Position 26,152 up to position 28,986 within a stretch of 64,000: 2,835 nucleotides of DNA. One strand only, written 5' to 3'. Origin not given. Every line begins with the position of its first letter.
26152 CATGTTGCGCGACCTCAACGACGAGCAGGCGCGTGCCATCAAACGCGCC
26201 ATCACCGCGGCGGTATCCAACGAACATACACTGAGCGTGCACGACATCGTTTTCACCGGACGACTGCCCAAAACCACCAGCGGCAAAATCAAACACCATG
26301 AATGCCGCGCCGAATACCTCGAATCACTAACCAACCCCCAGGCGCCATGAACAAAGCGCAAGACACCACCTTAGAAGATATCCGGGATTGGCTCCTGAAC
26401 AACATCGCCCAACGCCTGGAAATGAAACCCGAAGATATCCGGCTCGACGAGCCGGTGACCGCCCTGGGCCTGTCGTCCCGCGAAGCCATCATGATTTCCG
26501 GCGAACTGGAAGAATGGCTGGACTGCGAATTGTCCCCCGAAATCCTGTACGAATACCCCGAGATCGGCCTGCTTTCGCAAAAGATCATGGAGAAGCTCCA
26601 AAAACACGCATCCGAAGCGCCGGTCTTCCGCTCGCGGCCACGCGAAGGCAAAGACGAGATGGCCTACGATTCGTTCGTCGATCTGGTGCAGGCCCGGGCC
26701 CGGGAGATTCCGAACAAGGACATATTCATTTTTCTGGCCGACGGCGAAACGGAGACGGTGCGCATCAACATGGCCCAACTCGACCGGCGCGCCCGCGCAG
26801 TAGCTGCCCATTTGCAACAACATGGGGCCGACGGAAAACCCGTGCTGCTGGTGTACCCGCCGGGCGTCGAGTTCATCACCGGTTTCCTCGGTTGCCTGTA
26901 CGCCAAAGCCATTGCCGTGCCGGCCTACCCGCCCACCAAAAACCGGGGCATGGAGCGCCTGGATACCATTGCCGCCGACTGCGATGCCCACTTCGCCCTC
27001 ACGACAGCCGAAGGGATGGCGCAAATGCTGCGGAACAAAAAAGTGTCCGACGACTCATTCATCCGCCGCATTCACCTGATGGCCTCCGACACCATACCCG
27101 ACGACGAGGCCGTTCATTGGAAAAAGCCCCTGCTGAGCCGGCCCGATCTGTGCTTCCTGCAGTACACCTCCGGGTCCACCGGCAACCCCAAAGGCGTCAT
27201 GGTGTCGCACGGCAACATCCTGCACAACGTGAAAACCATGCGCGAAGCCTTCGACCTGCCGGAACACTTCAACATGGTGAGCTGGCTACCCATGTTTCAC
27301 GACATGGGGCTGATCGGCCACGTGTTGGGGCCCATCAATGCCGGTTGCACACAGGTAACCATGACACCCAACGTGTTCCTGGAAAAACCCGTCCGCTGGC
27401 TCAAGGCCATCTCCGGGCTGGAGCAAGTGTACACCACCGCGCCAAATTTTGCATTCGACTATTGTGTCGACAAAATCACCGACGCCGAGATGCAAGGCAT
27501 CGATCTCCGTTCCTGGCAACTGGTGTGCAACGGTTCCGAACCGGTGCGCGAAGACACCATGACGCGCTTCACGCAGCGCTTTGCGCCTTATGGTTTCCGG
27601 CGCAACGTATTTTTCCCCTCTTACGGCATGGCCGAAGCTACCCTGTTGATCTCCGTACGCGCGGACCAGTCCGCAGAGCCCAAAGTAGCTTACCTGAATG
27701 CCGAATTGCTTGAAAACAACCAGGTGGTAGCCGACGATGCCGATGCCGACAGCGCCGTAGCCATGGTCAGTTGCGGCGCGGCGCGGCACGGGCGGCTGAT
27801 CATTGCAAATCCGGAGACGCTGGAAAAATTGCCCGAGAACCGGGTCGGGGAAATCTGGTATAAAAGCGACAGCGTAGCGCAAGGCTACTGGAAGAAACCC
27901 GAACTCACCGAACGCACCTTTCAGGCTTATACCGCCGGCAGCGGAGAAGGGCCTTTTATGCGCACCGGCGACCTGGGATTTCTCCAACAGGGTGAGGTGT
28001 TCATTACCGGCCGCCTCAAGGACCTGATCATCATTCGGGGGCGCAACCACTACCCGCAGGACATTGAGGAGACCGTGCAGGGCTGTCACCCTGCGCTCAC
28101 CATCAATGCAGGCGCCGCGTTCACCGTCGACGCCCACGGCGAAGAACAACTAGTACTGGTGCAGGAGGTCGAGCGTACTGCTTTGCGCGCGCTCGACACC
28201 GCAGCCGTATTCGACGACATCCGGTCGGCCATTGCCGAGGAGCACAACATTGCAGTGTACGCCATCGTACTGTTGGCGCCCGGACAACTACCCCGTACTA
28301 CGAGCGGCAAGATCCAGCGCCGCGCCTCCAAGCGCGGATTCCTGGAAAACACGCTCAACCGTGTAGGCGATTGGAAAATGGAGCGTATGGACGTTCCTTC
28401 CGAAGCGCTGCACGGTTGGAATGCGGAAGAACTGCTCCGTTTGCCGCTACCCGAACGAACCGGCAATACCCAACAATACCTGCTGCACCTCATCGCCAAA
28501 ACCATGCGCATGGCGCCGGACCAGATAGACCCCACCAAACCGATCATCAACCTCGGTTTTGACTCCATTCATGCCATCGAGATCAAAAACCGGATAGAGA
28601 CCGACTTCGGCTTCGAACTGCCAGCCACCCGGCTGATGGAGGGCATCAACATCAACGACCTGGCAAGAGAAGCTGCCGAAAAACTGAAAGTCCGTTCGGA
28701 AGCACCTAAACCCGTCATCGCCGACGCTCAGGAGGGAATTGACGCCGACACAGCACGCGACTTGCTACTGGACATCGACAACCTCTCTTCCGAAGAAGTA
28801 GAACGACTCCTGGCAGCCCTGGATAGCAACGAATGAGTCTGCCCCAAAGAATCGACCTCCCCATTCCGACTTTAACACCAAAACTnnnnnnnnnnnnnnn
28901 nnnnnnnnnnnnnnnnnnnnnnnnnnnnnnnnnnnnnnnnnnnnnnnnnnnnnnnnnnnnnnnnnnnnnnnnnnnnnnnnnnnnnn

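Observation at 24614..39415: Orphan ~15 kb lipid/NRPS cluster with two FAALs, three carrier domains, one C-A-T module and no conventional release domain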

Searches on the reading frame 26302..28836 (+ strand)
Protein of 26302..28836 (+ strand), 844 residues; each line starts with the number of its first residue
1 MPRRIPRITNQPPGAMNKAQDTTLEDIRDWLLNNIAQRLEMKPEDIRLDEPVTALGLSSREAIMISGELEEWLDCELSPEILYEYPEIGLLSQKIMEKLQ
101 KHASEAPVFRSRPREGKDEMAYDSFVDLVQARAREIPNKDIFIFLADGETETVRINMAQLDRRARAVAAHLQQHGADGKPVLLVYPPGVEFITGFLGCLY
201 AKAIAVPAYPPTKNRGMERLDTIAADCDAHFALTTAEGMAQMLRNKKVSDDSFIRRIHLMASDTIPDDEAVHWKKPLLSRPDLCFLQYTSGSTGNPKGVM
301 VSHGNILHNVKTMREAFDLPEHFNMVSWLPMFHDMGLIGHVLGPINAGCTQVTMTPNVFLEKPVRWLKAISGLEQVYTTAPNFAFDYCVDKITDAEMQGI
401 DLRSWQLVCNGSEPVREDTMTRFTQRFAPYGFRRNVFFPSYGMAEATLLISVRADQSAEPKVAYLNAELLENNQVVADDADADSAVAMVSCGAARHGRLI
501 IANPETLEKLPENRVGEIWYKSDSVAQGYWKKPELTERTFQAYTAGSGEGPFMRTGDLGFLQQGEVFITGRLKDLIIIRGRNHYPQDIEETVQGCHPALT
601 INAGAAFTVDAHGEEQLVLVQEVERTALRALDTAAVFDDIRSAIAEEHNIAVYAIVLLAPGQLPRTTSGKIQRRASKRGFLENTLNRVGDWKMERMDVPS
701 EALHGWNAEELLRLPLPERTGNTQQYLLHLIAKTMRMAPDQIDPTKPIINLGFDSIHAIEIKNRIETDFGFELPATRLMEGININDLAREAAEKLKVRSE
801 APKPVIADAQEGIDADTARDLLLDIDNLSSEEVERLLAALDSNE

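Call 3: search_protein_families(library=pfam, proteins=[window:26302-28836:+], max_evalue=0.01)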
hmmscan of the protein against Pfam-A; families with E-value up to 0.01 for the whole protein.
window:26302-28836:+ (844 aa): 5 families
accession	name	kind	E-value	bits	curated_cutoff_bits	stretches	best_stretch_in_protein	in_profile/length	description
PF00501.34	AMP-binding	-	8.2e-64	216.2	29.9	1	130-530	2-384/384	AMP-binding enzyme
PF00550.31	PP-binding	-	7.4e-25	87.4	20.8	2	725-789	1-65/67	Phosphopantetheine attachment site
PF23024.1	AMP-dom_DIP2-like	-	3.1e-13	50.1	27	1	574-686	2-106/110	Disco-interacting protein 2-like, AMP domain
PF23297.2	ACP_SdgA_C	-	3.1e-11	43.6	27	1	722-799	10-87/95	Highly reducing polyketide synthase sdgA, C-terminal ACP domain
PF24919.1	Mug62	-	3.6e-06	27.1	27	1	581-686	31-148/164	Meiotically up-regulated gene 62 protein-like domain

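Call 5: search_protein_families(library=ncbifam, proteins=[window:26302-28836:+], max_evalue=0.001)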
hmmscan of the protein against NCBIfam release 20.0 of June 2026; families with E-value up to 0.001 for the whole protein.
window:26302-28836:+ (844 aa): 103 families (the best 25 are shown)
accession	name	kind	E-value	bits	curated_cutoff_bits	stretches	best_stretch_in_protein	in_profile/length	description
NF004282.0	PRK05691.1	subfamily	2.7e-154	514.9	4090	1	123-803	9-665/4334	non-ribosomal peptide synthase/polyketide synthase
NF004509.1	PRK05850.1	subfamily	7.9e-141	470.2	775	1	124-688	4-576/578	fatty-acid--AMP ligase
NF009124.0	PRK12476.1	subfamily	9e-134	446.9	922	1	142-686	56-610/612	fatty acyl-AMP ligase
NF038339.3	FAAL_FadD32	equivalog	1.4e-130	436.3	975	1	124-686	19-614/625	long-chain-fatty-acid--AMP ligase FadD32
NF038337.1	FAAL_FadD21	exception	8.8e-123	410.8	1100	1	123-687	4-576/579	fatty-acid--AMP ligase FAAL21/FadD21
NF040633.1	FadD32_Coryne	exception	1.7e-122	409.8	875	1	143-681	51-613/614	FadD32-like long-chain-fatty-acid--AMP ligase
NF038338.1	FAAL_FadD28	exception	1.3e-105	354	1100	1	124-685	5-575/580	fatty-acid--AMP ligase FAAL28/FadD28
NF006624.1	PRK09192.1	subfamily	2.5e-103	346.4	600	1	155-685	45-565/567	fatty acyl-AMP ligase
NF005850.0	PRK07768.1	subfamily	7.8e-87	291.7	572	1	273-678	144-541/545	long-chain-fatty-acid--CoA ligase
NF004510.0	PRK05851.1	equivalog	1.5e-63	214.7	621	1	139-679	17-519/525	long-chain-fatty acid--ACP ligase MbtM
NF004837.0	PRK06187.1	subfamily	6.8e-47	159.9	476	1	121-683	6-525/531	long-chain-fatty-acid--CoA ligase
TIGR01733.1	AA-adenyl-dom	subfamily_domain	1e-44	153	317.4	1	158-597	3-402/409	amino acid adenylation domain-containing protein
NF006181.0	PRK08314.1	subfamily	1.6e-42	145.5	705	3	501-675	384-549/563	long-chain-fatty-acid--CoA ligase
NF005702.0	PRK07514.1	subfamily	7.9e-36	123.5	558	1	150-675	25-495/506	malonyl-CoA synthase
NF004511.1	PRK05852.1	equivalog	2.3e-34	118.9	650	1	126-678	2-502/505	FadD7 family fatty acid--CoA ligase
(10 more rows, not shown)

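Call 41: find_homologous_proteins(query=window:26302-28833:+, max_evalue=1e-50)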
Query window:26302-28833:+ (844 aa): 7959 proteins with E <= 1e-50 among 8000 candidates; the best 120 are listed.
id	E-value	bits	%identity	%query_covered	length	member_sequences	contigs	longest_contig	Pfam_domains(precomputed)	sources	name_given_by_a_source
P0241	0.0e+0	1896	100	98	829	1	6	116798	PF00550.32,PF00501.35,PF24919.1,PF23024.2,PF23297.2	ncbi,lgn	-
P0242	0.0e+0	1680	88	98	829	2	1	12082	PF00550.32,PF00501.35,PF24919.1,PF23024.2,PF23297.2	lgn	-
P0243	0.0e+0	1143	62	98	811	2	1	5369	PF00550.32,PF00501.35,PF23024.2,PF23297.2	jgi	jgi:acyl-CoA synthetase (AMP-forming)/AMP-acid ligase II/acyl carrier protein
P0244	1.1e-288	978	55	97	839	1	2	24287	PF00550.32,PF00501.35,PF24919.1,PF23024.2,PF23297.2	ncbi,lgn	-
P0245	1.4e-266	905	51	97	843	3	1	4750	PF00550.32,PF00501.35,PF23024.2,PF23297.2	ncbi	-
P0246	2.3e-264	898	52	97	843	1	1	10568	PF00550.32,PF00501.35,PF24919.1,PF23024.2,PF23297.2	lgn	-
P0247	8.5e-262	889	50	97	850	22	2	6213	PF00550.32,PF00501.35,PF23024.2,PF23297.2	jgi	jgi:acyl-CoA synthetase (AMP-forming)/AMP-acid ligase II/acyl carrier protein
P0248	6.9e-261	886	52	97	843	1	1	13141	PF00550.32,PF00501.35,PF23024.2,PF23297.2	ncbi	-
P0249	3.1e-258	877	49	97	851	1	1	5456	PF00550.32,PF00501.35,PF23024.2,PF23297.2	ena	-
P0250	4.0e-255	867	48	97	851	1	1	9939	PF00550.32,PF00501.35,PF23024.2,PF23297.2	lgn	-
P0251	4.4e-255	867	49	98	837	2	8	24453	PF00550.32,PF00501.35,PF24919.1,PF23024.2,PF23297.2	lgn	-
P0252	2.6e-246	838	47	97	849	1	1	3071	PF00550.32,PF00501.35,PF23024.2,PF23297.2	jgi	jgi:acyl-CoA synthetase (AMP-forming)/AMP-acid ligase II/acyl carrier protein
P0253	9.8e-243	826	47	97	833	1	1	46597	PF00550.32,PF00501.35,PF23024.2,PF23297.2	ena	-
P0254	1.4e-226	773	44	98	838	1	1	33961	PF00550.32,PF00501.35,PF23024.2,PF23297.2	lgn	-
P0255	3.1e-222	758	52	78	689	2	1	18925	PF00550.32,PF00501.35,PF24919.1,PF23024.2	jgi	jgi:acyl-CoA synthetase (AMP-forming)/AMP-acid ligase II/acyl carrier protein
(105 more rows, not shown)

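Call 42: find_encoding_contigs(protein=P0244, flank=10000, max_places=1)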
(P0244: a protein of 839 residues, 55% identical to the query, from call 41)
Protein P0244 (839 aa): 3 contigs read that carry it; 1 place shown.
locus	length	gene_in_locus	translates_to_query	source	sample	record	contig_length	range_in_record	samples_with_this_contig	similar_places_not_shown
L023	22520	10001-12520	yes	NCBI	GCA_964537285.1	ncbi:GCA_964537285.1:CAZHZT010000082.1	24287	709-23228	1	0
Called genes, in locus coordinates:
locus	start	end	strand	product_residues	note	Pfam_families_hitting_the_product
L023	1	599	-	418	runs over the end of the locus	PF00512:HisKA, PF02518:HATPase_c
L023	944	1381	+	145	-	PF07610:DUF1573, PF22544:HYDIN_VesB_CFA65-like_Ig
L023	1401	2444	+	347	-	PF00586:AIRS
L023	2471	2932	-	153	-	-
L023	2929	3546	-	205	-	PF00293:NUDIX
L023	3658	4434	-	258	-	PF02602:HEM4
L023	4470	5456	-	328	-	PF14093:DUF4271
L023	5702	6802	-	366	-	PF18962:Por_Secre_tail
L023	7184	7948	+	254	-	PF05118:Asp_Arg_Hydrox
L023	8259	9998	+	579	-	PF00501:AMP-binding, PF23024:AMP-dom_DIP2-like (weak)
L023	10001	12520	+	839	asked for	PF00550:PP-binding, PF00501:AMP-binding, PF24919:Mug62 (weak), PF23024:AMP-dom_DIP2-like, PF00550:PP-binding, PF23297:ACP_SdgA_C (weak)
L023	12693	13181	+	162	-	PF22381:Staph_reg_Sar_Rot, PF01047:MarR, PF12802:MarR_2, PF13463:HTH_27 (weak)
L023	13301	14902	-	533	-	PF00890:FAD_binding_2, PF01266:DAO, PF01946:Thi4 (faint), PF07992:Pyr_redox_2 (faint), PF02910:Succ_DH_flav_C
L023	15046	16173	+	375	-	PF13439:Glyco_transf_4, PF13579:Glyco_trans_4_4, PF20706:GT4-conflict (weak), PF00534:Glycos_transf_1, PF13692:Glyco_trans_1_4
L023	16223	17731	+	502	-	PF01406:tRNA-synt_1e, PF09334:tRNA-synt_1g (faint), PF09190:DALR_2, PF23493:CysS_C (weak)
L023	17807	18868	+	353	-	PF04389:Peptidase_M28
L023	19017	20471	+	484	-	PF00171:Aldedh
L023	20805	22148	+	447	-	PF12867:DinB_2, PF03781:FGE-sulfatase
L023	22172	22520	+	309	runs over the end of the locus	-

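Call 43: find_encoding_contigs(protein=P0253, flank=10000, max_places=1)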
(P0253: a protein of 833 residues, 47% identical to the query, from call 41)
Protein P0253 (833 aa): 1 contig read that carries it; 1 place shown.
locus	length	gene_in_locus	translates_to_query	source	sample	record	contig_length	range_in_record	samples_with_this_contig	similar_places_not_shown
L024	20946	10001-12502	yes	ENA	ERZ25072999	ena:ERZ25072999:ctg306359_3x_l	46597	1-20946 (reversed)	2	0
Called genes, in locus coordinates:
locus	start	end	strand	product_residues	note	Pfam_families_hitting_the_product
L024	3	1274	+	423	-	-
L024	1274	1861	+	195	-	PF13505:OMP_b-brl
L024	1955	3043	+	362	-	PF03150:CCP_MauG, PF00034:Cytochrom_C (faint)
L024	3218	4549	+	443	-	PF07478:Dala_Dala_lig_C (weak), PF13535:ATP-grasp_4 (weak)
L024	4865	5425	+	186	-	-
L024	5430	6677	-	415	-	PF04116:FA_hydroxylase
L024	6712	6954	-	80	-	-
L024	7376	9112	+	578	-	PF00501:AMP-binding, PF23024:AMP-dom_DIP2-like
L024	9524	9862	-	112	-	-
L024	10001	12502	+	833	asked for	PF00550:PP-binding, PF00501:AMP-binding, PF23024:AMP-dom_DIP2-like, PF23297:ACP_SdgA_C, PF00550:PP-binding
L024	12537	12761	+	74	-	PF04255:DUF433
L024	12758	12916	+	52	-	PF18480:DUF5615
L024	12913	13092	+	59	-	PF18480:DUF5615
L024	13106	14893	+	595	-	PF01321:Creatinase_N, PF16189:Creatinase_N_2, PF00557:Peptidase_M24, PF16188:Peptidase_M24_C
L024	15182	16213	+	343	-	PF01180:DHO_dh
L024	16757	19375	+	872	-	PF00912:Transgly, PF28500:PBP_middle, PF00905:Transpeptidase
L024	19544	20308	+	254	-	PF02985:HEAT (faint), PF13646:HEAT_2, PF03130:HEAT_PBS (faint), PF13513:HEAT_EZ (faint)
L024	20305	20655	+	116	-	-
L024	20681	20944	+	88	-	?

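Call 68: find_encoding_contigs(protein=P0241, flank=10000, max_places=3)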
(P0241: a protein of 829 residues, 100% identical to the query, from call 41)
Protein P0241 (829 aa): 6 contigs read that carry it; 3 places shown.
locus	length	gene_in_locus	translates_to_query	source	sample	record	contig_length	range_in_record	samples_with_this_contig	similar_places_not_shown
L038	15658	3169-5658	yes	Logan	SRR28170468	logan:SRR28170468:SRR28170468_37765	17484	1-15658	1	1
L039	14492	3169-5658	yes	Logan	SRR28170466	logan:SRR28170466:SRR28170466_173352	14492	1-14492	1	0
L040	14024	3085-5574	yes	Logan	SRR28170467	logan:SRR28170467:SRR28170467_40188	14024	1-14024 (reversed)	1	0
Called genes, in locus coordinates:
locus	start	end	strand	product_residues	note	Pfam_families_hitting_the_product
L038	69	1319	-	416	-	PF04116:FA_hydroxylase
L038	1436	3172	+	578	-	PF00501:AMP-binding, PF23024:AMP-dom_DIP2-like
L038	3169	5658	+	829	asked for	PF00550:PP-binding, PF00501:AMP-binding, PF23024:AMP-dom_DIP2-like, PF24919:Mug62 (weak), PF00550:PP-binding, PF23297:ACP_SdgA_C (weak)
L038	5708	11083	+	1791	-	PF00668:Condensation, PF00501:AMP-binding, PF13193:AMP-binding_C, PF00550:PP-binding, PF08545:ACP_syn_III, PF08541:ACP_syn_III_C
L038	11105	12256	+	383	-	PF00682:HMGL-like, PF22617:HCS_D2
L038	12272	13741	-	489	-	PF12697:Abhydrolase_6 (weak), PF01764:Lipase_3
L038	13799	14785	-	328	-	PF01073:3Beta_HSD, PF01370:Epimerase, PF04321:RmlD_sub_bind (weak), PF05368:NmrA, PF07993:NAD_binding_4 (weak), PF13460:NAD_binding_10, PF16363:GDP_Man_Dehyd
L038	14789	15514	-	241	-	PF02517:Rce1-like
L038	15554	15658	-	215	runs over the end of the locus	PF01648:ACPS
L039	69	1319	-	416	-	PF04116:FA_hydroxylase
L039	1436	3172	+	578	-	PF00501:AMP-binding, PF23024:AMP-dom_DIP2-like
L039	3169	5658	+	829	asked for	PF00550:PP-binding, PF00501:AMP-binding, PF23024:AMP-dom_DIP2-like, PF24919:Mug62 (weak), PF00550:PP-binding, PF23297:ACP_SdgA_C (weak)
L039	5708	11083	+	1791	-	PF00668:Condensation, PF00501:AMP-binding, PF13193:AMP-binding_C, PF00550:PP-binding, PF08545:ACP_syn_III, PF08541:ACP_syn_III_C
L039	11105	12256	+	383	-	PF00682:HMGL-like, PF22617:HCS_D2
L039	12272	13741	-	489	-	PF12697:Abhydrolase_6 (weak), PF01764:Lipase_3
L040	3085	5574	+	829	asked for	PF00550:PP-binding, PF00501:AMP-binding, PF23024:AMP-dom_DIP2-like, PF24919:Mug62 (weak), PF00550:PP-binding, PF23297:ACP_SdgA_C (weak)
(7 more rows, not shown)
